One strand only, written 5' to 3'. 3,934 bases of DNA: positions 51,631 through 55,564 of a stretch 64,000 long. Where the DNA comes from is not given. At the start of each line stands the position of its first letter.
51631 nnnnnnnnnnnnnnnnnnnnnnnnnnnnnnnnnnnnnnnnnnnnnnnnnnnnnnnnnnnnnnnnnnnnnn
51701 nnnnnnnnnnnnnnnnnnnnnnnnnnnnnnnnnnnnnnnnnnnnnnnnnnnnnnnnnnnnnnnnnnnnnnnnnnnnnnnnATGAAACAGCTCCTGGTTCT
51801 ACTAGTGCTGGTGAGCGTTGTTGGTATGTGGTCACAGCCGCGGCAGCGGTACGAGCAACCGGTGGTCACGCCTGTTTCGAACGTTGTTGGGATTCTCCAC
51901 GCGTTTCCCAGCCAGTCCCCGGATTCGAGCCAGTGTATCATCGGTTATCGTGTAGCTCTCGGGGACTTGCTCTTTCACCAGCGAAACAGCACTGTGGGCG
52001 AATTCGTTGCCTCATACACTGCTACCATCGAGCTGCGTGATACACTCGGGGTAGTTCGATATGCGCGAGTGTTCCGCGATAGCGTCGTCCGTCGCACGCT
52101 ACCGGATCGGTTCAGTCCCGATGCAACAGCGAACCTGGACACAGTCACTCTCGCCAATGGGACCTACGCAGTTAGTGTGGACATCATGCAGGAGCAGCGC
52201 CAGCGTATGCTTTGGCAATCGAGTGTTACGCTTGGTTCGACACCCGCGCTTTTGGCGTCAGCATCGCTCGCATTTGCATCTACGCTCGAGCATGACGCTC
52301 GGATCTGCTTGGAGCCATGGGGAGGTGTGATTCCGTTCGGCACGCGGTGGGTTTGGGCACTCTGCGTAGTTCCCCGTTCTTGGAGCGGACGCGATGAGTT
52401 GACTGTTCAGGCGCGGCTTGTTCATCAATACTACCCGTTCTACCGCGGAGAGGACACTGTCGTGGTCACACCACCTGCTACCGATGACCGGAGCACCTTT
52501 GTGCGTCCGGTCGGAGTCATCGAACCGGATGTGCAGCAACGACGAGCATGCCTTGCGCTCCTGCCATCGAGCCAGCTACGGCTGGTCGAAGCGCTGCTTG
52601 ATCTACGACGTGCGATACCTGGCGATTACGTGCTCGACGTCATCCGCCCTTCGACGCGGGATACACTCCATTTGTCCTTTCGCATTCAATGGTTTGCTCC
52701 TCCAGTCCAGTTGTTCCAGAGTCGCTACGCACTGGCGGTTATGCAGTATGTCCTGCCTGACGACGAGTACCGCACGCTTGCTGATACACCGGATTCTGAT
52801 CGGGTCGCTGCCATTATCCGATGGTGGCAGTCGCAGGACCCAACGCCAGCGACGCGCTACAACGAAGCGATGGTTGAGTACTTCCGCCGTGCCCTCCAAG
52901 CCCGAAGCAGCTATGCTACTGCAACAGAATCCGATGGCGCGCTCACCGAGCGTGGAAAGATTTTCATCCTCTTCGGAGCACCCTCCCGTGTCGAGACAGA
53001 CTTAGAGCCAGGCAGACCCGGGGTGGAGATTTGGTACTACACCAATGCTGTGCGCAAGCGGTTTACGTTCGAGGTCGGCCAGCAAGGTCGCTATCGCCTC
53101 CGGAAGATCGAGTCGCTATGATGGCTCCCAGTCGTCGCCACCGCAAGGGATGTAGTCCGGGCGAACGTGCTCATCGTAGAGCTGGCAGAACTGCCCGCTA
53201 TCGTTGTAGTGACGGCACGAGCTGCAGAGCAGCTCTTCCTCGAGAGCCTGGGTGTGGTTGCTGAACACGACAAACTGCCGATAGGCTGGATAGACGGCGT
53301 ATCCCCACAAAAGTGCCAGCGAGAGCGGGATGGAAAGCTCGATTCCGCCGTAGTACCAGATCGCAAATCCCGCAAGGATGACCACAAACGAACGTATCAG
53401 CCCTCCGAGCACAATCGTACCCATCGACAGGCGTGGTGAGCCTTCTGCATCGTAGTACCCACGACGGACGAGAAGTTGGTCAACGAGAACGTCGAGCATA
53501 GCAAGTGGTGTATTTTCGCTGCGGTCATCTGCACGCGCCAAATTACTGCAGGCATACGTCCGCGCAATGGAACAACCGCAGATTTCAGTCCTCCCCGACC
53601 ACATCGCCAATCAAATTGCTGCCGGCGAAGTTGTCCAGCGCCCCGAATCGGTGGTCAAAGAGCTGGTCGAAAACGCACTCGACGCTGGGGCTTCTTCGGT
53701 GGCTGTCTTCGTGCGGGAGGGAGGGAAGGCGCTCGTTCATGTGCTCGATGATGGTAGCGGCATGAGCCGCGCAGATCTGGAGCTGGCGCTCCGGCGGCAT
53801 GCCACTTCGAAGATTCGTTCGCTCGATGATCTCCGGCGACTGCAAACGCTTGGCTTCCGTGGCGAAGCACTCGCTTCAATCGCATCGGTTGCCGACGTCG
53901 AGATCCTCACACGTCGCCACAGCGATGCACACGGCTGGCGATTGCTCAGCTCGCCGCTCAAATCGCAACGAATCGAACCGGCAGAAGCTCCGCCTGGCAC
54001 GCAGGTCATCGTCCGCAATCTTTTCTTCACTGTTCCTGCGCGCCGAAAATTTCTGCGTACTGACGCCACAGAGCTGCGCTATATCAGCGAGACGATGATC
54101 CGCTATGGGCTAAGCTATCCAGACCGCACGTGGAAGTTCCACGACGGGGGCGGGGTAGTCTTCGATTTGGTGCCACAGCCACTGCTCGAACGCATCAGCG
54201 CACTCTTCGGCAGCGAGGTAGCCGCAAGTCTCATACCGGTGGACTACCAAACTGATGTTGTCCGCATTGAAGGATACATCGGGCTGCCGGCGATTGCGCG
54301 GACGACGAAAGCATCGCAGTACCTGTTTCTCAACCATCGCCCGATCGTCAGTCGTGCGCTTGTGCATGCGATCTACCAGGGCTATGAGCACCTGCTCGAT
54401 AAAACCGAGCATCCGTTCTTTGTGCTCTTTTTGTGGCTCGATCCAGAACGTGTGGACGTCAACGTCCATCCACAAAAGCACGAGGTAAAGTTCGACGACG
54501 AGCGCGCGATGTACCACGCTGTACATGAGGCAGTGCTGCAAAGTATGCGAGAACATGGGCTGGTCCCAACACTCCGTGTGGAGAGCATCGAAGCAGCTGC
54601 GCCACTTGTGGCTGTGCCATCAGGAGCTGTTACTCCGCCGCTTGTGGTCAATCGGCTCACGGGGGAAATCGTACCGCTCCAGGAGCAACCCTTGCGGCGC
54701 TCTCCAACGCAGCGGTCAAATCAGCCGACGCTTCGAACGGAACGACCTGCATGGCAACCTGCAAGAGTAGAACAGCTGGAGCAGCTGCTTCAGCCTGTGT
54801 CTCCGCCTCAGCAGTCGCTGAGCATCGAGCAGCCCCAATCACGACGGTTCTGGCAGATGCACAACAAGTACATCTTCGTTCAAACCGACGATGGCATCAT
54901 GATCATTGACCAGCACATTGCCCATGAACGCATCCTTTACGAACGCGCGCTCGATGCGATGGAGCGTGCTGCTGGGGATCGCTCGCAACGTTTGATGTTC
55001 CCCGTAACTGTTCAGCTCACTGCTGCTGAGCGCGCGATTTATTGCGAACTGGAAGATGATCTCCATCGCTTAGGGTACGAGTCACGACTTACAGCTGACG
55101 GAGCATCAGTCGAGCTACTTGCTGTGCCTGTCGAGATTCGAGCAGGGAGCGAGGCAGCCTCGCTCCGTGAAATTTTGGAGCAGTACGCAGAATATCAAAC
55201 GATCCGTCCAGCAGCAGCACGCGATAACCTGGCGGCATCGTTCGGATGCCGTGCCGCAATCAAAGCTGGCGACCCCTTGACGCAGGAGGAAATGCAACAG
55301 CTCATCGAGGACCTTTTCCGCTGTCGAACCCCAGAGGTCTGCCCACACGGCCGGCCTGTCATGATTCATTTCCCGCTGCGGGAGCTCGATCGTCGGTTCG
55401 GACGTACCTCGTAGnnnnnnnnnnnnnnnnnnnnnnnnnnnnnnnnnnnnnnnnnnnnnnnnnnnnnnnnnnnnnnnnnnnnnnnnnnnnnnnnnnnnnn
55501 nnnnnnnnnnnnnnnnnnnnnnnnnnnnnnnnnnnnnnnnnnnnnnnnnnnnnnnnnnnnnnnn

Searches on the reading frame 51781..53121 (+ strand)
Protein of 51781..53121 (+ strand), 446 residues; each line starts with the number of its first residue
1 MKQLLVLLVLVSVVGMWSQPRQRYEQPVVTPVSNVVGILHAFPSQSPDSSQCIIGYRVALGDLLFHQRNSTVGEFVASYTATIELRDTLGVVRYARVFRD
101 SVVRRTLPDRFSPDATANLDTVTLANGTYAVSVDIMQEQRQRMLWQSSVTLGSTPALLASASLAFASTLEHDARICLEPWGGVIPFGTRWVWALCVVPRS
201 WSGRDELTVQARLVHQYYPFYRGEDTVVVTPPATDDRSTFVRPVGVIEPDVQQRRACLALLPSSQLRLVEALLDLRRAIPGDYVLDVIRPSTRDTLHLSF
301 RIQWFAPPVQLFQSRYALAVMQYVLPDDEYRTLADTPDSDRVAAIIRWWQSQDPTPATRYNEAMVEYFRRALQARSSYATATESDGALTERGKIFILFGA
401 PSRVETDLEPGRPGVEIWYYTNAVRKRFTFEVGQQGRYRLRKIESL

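Call 58: search_protein_families(library=pfam, proteins=[window:51781-53121:+], max_evalue=0.0001)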
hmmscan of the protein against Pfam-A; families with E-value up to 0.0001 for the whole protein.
window:51781-53121:+ (446 aa): 1 family
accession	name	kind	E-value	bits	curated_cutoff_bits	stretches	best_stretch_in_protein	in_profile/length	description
PF20094.4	GWxTD_dom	-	2.1e-08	34.5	26.9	1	319-432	35-141/172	GWxTD domain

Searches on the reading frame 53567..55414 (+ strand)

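Call 58: search_protein_families(library=pfam, proteins=[window:53567-55414:+], max_evalue=0.0001)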
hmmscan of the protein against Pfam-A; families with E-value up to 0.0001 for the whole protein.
window:53567-55414:+ (615 aa): 4 families
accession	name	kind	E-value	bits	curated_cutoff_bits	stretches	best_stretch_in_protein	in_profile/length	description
PF01119.25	DNA_mis_repair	-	5.2e-37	126.5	26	1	210-326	1-117/119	DNA mismatch repair protein, C-terminal domain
PF08676.16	MutL_C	-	6.6e-30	104.1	25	1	430-571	3-142/142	MutL C terminal dimerisation domain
PF13589.12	HATPase_c_3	-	1.3e-12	48.3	25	1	26-120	3-97/137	Histidine kinase-, DNA gyrase B-, and HSP90-like ATPase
PF02518.31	HATPase_c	-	3.3e-06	28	26.4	1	24-80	4-63/111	Histidine kinase-, DNA gyrase B-, and HSP90-like ATPase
